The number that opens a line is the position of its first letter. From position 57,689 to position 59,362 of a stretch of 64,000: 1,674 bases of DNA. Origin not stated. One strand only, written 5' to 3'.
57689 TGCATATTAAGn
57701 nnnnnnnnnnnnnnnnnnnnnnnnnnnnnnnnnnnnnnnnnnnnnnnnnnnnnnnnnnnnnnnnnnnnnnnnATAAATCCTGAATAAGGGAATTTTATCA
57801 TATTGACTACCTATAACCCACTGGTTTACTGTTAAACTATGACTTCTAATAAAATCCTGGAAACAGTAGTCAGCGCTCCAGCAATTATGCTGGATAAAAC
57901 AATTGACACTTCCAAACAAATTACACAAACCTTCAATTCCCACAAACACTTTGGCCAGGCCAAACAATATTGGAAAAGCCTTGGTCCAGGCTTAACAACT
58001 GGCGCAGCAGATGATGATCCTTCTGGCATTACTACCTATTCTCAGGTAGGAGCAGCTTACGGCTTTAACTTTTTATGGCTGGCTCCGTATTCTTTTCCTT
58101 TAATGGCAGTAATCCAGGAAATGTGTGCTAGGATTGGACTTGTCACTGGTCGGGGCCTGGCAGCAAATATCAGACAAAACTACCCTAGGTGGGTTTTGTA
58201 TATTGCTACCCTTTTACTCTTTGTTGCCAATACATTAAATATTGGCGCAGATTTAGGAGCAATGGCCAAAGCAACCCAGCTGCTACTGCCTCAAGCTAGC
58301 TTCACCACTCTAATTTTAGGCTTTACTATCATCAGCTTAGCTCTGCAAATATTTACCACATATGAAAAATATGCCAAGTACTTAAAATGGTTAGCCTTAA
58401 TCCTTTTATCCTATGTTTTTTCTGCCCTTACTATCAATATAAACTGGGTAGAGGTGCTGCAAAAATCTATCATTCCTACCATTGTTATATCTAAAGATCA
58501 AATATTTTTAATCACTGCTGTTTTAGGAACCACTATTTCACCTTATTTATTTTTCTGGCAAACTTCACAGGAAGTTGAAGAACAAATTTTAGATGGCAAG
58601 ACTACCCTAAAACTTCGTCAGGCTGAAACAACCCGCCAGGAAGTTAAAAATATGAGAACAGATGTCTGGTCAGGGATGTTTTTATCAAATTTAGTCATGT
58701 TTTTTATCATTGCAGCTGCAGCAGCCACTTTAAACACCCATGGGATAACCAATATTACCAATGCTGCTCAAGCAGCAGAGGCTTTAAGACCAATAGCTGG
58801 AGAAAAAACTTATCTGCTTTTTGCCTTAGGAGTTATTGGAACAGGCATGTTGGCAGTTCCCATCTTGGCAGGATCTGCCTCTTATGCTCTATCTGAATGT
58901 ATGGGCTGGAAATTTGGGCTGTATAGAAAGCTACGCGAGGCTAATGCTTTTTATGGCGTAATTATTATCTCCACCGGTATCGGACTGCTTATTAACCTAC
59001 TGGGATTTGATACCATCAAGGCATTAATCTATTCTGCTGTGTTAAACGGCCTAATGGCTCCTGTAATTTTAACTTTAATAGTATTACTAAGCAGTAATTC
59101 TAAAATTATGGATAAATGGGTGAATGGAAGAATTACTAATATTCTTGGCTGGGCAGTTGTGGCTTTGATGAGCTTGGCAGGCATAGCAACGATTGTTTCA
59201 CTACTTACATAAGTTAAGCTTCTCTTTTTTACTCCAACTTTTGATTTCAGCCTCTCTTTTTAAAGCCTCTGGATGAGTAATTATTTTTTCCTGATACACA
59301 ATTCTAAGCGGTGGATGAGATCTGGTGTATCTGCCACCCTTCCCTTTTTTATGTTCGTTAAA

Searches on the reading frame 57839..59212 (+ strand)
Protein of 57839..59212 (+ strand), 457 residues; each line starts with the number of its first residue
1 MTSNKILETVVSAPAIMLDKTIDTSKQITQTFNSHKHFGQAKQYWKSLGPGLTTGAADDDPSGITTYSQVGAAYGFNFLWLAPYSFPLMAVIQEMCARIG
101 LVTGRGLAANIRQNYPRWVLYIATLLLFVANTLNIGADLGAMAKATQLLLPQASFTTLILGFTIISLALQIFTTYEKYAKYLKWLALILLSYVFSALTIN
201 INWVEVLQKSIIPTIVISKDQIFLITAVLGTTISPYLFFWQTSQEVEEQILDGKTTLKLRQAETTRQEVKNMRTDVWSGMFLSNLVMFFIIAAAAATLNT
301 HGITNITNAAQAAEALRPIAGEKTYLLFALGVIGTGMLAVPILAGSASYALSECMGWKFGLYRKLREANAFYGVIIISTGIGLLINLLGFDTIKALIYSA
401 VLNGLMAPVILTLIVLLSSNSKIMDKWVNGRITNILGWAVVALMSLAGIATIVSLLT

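Call 3: search_protein_families(library=pfam, proteins=[window:57839-59212:+], max_evalue=0.01)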
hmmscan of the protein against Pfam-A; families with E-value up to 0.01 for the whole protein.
window:57839-59212:+ (457 aa): 1 family
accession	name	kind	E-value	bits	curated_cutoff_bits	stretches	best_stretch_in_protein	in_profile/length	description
PF01566.24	Nramp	-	9e-81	272.1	29.8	1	64-430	1-356/357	Natural resistance-associated macrophage protein-like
